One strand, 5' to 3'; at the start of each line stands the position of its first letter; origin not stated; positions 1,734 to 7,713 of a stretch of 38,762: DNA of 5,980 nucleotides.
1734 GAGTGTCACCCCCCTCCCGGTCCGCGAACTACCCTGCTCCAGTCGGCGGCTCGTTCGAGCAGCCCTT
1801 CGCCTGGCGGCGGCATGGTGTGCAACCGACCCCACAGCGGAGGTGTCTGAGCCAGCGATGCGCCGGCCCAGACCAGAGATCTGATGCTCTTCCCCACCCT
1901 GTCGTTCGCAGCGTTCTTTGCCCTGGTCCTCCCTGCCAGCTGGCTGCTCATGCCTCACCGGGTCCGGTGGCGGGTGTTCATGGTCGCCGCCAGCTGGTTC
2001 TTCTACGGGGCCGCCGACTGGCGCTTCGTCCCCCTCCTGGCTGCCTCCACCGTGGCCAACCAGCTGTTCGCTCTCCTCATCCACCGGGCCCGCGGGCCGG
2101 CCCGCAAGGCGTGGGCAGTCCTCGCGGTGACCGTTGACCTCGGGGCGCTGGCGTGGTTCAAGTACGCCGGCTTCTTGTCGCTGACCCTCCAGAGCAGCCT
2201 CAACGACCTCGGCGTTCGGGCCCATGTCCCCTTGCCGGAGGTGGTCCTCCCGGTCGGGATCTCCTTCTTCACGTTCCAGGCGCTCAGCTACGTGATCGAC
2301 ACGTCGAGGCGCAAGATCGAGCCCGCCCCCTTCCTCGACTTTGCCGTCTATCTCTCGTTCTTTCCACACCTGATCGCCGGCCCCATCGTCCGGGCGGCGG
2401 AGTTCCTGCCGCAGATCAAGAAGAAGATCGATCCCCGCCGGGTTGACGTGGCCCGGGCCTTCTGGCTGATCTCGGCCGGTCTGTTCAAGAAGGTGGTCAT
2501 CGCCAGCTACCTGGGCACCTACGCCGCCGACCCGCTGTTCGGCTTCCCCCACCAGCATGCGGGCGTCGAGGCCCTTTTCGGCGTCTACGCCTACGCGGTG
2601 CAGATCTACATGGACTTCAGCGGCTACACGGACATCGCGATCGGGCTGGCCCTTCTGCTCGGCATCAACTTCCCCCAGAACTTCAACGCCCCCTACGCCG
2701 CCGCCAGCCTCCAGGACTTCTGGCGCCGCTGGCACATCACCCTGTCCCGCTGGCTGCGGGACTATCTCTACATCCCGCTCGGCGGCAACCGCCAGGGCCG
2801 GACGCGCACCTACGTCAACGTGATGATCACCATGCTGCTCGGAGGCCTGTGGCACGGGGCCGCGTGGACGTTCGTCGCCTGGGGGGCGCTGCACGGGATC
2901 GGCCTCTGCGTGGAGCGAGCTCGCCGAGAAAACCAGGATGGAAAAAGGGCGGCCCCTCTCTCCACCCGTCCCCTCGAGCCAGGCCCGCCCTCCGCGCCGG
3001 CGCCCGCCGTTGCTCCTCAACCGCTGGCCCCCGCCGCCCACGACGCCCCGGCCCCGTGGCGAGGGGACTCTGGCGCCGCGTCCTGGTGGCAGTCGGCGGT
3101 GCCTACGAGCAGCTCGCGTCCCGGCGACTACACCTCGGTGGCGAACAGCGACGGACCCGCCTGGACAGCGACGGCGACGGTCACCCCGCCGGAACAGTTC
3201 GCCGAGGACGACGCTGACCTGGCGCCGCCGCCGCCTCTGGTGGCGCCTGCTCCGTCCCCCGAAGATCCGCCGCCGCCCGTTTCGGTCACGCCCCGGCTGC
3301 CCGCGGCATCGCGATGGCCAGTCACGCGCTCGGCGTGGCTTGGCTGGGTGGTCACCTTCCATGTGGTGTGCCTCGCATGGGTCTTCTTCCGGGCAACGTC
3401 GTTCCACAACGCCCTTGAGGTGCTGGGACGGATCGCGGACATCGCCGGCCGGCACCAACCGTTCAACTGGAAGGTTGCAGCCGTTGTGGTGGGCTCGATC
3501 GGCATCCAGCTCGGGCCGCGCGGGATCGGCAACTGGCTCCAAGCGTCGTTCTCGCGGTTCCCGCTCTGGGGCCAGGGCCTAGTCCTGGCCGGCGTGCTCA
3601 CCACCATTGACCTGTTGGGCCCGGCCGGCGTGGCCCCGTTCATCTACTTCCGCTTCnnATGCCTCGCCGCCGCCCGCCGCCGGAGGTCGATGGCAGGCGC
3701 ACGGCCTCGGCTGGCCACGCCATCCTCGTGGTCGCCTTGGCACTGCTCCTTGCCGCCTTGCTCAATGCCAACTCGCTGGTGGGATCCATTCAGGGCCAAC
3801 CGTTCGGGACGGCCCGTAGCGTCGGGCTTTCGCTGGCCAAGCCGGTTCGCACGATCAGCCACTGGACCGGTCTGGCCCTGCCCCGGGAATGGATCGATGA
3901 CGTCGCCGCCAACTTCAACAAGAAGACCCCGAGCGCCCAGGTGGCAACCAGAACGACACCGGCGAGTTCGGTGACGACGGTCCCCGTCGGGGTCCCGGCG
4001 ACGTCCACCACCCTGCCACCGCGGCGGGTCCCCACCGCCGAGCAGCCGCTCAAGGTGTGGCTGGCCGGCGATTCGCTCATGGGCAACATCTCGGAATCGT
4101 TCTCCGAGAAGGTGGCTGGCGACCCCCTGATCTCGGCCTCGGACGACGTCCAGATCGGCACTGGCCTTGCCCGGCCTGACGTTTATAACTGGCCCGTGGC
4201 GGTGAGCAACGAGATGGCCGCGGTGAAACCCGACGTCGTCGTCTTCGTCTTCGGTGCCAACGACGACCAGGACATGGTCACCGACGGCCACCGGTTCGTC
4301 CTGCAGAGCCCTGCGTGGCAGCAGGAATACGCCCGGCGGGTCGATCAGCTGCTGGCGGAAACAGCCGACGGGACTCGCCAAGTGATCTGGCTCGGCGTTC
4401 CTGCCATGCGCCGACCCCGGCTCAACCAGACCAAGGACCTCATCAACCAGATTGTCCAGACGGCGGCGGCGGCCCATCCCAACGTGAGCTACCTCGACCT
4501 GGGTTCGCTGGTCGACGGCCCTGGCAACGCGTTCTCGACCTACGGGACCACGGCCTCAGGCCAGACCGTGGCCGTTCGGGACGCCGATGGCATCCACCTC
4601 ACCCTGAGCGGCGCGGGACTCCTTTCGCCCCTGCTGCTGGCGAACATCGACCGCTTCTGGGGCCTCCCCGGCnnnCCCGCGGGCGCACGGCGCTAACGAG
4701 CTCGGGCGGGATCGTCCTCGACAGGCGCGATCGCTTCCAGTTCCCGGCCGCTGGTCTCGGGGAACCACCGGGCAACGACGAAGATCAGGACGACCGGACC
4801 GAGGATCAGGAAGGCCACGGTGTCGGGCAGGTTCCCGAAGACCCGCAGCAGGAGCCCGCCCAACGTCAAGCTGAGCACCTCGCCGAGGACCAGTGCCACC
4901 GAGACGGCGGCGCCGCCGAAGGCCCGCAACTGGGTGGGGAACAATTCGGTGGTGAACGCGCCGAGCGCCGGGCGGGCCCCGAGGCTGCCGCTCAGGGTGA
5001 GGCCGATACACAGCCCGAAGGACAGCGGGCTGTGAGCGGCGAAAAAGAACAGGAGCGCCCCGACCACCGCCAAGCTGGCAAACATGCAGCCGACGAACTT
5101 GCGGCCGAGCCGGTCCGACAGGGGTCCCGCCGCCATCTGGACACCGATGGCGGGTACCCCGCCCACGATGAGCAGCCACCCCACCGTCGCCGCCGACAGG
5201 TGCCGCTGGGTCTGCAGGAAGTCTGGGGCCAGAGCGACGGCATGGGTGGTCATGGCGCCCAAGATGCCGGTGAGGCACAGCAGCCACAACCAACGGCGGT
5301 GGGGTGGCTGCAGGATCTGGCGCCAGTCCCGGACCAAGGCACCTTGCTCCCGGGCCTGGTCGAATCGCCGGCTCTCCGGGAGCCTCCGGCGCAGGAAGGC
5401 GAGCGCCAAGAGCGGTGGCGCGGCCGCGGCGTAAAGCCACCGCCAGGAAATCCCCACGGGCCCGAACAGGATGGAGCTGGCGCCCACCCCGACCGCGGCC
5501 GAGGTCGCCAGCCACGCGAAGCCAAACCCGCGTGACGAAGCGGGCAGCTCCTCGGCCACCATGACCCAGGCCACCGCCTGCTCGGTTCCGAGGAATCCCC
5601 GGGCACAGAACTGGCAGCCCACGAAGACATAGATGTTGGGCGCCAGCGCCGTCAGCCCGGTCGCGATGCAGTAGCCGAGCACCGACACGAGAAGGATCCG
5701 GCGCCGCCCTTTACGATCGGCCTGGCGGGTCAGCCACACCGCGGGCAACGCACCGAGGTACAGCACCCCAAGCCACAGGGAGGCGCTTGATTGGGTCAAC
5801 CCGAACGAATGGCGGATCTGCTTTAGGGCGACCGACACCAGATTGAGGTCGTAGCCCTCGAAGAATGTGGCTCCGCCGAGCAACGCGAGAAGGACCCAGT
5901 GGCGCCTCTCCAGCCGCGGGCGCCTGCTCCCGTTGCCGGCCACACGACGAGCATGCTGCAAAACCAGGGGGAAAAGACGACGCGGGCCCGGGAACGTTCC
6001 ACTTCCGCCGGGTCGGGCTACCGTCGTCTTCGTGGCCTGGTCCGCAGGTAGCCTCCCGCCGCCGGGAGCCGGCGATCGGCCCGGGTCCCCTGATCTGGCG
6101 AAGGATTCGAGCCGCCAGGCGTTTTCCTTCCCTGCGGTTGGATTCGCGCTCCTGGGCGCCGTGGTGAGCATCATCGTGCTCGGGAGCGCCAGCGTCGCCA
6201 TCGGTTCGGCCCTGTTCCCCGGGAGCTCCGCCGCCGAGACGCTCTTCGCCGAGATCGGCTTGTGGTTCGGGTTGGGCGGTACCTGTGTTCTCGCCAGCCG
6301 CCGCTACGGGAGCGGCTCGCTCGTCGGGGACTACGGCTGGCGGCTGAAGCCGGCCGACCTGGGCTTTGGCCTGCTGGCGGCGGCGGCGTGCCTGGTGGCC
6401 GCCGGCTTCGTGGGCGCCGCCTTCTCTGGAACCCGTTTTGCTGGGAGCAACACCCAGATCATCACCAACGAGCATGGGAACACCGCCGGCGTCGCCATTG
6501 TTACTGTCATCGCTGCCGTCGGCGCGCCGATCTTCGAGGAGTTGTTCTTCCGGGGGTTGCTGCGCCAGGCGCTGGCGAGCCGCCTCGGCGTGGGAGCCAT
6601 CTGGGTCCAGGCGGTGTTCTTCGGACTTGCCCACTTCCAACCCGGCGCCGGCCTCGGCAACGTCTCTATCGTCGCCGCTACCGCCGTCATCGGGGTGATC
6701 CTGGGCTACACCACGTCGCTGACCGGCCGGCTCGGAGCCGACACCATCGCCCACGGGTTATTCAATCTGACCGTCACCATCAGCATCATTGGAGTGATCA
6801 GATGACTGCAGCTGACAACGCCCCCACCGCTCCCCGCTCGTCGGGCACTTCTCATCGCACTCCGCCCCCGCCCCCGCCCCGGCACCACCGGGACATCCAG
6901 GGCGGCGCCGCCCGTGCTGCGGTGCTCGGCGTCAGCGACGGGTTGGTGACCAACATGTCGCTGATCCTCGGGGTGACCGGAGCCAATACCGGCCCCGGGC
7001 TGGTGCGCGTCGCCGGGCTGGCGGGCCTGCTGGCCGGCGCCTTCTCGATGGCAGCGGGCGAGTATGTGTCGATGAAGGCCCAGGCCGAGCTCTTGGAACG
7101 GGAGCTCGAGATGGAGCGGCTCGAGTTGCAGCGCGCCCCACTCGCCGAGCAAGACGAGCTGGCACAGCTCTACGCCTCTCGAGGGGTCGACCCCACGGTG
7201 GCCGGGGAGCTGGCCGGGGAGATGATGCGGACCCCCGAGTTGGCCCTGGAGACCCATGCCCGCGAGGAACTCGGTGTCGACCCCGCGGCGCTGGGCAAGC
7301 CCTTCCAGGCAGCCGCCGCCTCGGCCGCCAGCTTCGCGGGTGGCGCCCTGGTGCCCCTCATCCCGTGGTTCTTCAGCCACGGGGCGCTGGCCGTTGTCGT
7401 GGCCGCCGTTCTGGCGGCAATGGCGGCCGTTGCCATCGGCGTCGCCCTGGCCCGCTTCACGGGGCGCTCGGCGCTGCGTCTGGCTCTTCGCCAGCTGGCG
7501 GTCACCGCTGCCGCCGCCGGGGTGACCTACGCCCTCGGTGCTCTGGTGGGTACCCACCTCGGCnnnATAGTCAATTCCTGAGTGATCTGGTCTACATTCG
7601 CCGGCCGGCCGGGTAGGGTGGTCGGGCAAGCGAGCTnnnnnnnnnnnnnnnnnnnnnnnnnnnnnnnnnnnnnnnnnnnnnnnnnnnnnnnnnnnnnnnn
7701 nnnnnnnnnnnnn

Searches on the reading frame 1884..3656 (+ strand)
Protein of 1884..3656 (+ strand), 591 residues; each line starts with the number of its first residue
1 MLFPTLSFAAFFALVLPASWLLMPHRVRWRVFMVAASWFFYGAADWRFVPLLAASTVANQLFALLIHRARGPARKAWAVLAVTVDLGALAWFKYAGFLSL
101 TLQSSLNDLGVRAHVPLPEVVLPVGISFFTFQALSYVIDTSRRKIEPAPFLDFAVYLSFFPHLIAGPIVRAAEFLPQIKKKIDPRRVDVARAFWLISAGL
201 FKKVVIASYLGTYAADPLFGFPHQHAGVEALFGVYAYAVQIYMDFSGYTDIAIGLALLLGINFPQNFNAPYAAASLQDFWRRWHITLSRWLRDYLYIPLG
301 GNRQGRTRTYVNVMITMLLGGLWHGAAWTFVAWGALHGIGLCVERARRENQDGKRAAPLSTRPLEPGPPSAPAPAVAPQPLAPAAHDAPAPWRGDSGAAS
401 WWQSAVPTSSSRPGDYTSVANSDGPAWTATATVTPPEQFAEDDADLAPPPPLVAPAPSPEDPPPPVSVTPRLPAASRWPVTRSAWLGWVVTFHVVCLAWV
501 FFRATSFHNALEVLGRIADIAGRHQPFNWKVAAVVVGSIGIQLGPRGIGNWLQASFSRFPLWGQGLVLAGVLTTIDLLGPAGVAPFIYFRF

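Call 26: search_protein_families(library=pfam, proteins=[window:1884-3656:+], max_evalue=0.01)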
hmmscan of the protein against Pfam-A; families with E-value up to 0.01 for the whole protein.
window:1884-3656:+ (591 aa): 2 families
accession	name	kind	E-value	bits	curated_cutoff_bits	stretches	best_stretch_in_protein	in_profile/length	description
PF03062.24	MBOAT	-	6.3e-34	118.2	27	1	120-346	48-296/337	MBOAT, membrane-bound O-acyltransferase family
PF13813.11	MBOAT_2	-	8.4e-07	29.6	25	1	264-327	2-67/85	Membrane bound O-acyl transferase family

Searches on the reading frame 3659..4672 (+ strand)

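Call 26: search_protein_families(library=pfam, proteins=[window:3659-4672:+], max_evalue=0.01)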
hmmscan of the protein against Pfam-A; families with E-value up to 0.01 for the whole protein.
window:3659-4672:+ (338 aa): 4 families
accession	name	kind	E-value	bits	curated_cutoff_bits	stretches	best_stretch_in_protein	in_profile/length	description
PF04311.20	DUF459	-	2.3e-55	187.5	27.2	1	132-326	1-194/197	Protein of unknown function (DUF459)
PF13472.12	Lipase_GDSL_2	-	9.4e-09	36.4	32.9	1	185-318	57-175/178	GDSL-like Lipase/Acylhydrolase family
PF19040.6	SGNH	-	0.00019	21.7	27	1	247-326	175-246/248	SGNH domain (fused to AT3 domains)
PF00657.28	Lipase_GDSL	-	0.00024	21.7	23.6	1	187-318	73-200/208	GDSL-like Lipase/Acylhydrolase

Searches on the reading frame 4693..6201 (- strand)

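Call 26: search_protein_families(library=pfam, proteins=[window:4693-6201:-], max_evalue=0.01)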
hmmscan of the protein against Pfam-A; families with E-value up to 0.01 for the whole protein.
window:4693-6201:- (502 aa): 4 families
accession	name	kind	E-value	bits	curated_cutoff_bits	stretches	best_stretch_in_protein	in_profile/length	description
PF07690.21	MFS_1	-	5.5e-41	141.1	33.4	2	110-318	3-222/347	Major Facilitator Superfamily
PF00083.30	Sugar_tr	-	2.7e-13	50.1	22.3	2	103-282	2-199/452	Sugar (and other) transporter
PF13347.12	MFS_2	-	1.7e-06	27.3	27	1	270-418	193-340/427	MFS/sugar transport protein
PF08019.17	EptA_B_N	-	0.0026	18.1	22.3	0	334-388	62-118/152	Phosphoethanolamine transferase EptA/EptB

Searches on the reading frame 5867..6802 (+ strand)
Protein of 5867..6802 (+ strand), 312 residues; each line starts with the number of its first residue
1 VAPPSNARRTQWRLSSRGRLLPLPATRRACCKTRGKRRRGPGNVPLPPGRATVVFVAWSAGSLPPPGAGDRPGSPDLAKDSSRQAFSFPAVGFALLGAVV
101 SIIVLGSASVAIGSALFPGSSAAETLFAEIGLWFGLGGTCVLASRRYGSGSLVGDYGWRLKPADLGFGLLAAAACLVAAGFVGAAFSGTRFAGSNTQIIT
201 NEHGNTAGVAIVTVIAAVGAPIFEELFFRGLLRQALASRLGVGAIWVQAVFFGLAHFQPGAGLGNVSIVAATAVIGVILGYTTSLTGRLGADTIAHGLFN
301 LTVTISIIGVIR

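Call 27: search_protein_families(library=pfam, proteins=[window:5867-6802:+], max_evalue=0.1)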
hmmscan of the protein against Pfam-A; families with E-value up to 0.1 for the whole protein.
window:5867-6802:+ (312 aa): 1 family
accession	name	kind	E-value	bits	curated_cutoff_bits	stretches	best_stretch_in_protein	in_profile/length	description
PF02517.21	Rce1-like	-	1.8e-18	67.1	22.4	1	209-301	4-92/93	Type II CAAX prenyl endopeptidase Rce1-like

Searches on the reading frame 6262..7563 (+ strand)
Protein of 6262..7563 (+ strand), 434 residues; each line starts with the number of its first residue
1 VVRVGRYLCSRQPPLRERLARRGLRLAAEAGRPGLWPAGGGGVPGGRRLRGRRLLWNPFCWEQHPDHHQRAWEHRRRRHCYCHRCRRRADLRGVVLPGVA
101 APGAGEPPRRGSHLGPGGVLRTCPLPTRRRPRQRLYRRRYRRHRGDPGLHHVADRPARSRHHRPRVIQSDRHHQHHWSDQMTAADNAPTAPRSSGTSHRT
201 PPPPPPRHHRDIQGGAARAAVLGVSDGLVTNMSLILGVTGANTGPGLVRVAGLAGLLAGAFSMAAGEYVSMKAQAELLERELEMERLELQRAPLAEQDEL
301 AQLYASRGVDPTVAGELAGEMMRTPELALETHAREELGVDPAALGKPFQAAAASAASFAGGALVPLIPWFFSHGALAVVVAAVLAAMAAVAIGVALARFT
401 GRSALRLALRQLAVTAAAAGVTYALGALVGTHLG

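Call 26: search_protein_families(library=pfam, proteins=[window:6262-7563:+], max_evalue=0.01)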
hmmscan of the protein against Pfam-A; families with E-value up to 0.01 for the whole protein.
window:6262-7563:+ (434 aa): 1 family
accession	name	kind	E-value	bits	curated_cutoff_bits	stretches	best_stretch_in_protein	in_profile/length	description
PF01988.24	VIT1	-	7.6e-59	199.5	28.1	1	218-426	2-213/214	VIT family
